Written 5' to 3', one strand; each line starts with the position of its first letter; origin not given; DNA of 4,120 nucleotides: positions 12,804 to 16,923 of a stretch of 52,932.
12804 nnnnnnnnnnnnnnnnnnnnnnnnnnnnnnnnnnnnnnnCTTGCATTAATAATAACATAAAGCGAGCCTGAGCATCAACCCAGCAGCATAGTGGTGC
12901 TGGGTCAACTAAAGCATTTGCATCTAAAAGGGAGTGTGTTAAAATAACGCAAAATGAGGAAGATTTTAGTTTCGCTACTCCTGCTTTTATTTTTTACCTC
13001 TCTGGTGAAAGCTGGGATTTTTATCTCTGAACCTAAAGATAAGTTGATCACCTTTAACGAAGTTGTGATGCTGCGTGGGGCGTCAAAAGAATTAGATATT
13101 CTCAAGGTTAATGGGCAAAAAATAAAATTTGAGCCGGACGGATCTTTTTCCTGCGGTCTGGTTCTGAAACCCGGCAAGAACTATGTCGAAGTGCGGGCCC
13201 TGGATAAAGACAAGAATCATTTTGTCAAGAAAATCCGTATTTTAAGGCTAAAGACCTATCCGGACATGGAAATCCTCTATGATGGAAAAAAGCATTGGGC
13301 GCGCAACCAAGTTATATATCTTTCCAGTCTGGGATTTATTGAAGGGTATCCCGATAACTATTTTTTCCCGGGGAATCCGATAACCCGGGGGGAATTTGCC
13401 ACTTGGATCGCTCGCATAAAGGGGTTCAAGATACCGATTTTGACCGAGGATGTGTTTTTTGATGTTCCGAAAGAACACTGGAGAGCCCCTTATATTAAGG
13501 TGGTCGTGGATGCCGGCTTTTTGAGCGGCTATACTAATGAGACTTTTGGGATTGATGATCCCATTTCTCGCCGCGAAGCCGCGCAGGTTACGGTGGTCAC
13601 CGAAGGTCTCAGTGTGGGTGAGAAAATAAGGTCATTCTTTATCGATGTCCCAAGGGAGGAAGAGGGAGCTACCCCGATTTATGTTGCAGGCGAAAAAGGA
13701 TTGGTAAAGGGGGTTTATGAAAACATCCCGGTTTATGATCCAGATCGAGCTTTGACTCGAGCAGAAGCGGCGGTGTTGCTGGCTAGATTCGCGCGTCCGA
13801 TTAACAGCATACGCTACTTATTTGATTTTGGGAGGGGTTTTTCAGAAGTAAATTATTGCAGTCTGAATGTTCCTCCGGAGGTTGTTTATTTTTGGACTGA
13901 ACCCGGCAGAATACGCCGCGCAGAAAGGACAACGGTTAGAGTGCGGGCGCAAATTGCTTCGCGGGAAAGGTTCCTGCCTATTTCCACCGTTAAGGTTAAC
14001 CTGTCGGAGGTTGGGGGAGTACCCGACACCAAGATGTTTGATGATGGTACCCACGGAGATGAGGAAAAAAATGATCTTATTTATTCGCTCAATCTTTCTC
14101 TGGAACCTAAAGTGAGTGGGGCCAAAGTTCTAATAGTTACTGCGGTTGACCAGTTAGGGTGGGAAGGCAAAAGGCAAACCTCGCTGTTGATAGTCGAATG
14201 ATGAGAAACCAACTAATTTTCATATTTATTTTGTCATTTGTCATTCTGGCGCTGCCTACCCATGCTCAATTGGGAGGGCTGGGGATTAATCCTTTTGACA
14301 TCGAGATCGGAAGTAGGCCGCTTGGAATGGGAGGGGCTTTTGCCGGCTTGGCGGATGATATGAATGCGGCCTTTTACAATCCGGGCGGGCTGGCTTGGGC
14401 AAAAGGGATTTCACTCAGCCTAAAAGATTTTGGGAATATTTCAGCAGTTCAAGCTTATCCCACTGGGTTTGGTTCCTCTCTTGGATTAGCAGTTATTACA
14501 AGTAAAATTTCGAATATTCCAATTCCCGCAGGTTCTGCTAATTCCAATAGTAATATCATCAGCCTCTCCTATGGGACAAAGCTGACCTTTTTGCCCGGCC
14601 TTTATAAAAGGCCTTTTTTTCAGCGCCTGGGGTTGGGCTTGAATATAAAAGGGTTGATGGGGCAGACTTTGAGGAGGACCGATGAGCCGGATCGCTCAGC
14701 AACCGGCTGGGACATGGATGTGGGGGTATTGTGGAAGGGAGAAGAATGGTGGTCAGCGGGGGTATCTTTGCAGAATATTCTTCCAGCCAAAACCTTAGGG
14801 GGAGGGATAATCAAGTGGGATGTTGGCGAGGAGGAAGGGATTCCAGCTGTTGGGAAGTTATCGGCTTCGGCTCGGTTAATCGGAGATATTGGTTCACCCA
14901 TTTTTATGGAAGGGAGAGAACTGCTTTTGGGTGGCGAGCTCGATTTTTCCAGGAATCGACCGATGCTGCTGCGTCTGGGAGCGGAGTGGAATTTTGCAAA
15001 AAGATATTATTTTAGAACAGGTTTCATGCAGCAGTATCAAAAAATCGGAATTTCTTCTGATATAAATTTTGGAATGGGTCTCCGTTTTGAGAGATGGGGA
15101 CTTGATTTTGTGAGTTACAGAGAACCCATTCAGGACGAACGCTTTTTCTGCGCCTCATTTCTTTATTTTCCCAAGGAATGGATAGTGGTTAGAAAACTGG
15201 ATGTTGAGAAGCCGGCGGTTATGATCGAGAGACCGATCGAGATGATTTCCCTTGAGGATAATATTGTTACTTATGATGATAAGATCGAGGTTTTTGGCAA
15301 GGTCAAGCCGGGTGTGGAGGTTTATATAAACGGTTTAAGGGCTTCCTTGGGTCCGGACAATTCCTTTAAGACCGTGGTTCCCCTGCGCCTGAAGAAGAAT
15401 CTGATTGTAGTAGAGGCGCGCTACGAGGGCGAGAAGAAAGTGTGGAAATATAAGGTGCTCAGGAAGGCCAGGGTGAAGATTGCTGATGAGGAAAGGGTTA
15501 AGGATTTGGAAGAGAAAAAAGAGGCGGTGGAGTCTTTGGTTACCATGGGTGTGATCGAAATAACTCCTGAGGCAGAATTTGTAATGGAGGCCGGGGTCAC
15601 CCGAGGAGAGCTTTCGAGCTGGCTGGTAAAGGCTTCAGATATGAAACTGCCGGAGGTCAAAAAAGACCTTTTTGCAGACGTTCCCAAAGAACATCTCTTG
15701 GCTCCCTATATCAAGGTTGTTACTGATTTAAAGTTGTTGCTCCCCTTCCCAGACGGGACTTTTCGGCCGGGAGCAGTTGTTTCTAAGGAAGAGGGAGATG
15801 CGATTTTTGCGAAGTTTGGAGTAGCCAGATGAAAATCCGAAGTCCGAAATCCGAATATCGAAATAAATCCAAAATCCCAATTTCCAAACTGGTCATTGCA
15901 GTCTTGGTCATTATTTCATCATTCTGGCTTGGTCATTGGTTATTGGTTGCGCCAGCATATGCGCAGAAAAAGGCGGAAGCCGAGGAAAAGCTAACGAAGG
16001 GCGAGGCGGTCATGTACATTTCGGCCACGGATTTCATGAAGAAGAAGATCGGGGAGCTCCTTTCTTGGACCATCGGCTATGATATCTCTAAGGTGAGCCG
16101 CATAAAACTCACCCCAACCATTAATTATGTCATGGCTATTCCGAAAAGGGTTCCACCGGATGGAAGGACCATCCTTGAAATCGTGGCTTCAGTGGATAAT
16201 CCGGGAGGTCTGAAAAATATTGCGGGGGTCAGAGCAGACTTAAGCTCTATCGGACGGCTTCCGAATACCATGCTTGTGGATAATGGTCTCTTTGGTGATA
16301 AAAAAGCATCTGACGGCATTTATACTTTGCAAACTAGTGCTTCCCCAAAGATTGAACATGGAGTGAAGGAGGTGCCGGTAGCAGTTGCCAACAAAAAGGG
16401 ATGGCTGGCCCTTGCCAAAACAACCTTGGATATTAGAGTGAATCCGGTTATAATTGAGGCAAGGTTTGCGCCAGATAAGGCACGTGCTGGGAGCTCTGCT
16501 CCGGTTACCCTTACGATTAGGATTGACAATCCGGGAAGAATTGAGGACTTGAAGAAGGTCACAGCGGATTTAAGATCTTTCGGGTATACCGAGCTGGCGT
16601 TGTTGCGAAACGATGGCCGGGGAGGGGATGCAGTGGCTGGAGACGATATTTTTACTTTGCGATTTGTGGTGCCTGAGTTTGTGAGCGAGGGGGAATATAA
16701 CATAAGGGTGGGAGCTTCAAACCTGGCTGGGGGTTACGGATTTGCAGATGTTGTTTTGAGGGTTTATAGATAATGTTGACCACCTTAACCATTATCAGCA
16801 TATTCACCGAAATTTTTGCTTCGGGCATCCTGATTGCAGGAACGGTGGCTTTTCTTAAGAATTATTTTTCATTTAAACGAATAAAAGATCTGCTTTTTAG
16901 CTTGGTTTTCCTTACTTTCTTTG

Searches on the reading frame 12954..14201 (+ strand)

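Call 39: search_protein_families(library=pfam, proteins=[window:12954-14201:+], max_evalue=0.00001)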
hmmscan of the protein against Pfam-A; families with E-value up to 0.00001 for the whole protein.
window:12954-14201:+ (415 aa): 2 families
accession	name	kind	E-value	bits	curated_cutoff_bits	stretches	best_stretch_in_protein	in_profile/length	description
PF00395.25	SLH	-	2.7e-24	85.3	20.8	2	110-149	4-44/44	S-layer homology domain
PF09136.16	Glucodextran_B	-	2.4e-13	50.2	27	1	24-96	5-79/83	Glucodextranase, domain B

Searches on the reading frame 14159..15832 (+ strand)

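Call 39: search_protein_families(library=pfam, proteins=[window:14159-15832:+], max_evalue=0.00001)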
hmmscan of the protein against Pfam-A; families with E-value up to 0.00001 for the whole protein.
window:14159-15832:+ (557 aa): 0 families

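Call 67: search_protein_families(library=ncbifam, proteins=[window:14159-15832:+], max_evalue=0.1)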
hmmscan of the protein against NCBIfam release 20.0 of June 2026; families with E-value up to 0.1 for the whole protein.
window:14159-15832:+ (557 aa): 5 families
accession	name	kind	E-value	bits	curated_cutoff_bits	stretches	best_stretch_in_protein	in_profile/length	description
NF033709.1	PorV_fam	subfamily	9.4e-16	58.3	90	1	47-317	8-304/326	PorV/PorQ family protein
NF033710.1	T9SS_OM_PorV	equivalog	1.5e-05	24.4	250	1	271-320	297-345/367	type IX secretion system outer membrane channel protein PorV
NF052325.1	PorVQ2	equivalog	2.4e-05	23.4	325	1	47-79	31-63/354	putative type IX sorting system protein PorV2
NF033190.2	inl_like_NEAT_1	exception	0.00022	19.7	1275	1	454-544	652-742/754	NEAT domain-containing leucine-rich repeat protein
NF033711.1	T9SS_PorQ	equivalog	0.071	12.1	220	0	21-99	4-83/335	type IX secretion system protein PorQ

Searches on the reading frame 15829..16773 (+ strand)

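Call 39: search_protein_families(library=pfam, proteins=[window:15829-16773:+], max_evalue=0.00001)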
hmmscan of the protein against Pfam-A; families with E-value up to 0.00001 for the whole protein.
window:15829-16773:+ (314 aa): 0 families

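Call 67: search_protein_families(library=ncbifam, proteins=[window:15829-16773:+], max_evalue=0.1)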
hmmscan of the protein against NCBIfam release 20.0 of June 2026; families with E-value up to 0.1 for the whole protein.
window:15829-16773:+ (314 aa): 2 families
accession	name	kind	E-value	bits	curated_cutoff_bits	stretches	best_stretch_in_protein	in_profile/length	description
NF041940.1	choice_anch_X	domain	3.2e-12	46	25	2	262-294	6-35/37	choice-of-anchor X domain-containing protein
TIGR03503.1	TIGR03503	hypoth_equivalog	0.008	15.2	305.6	1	255-298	153-194/374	TIGR03503 family protein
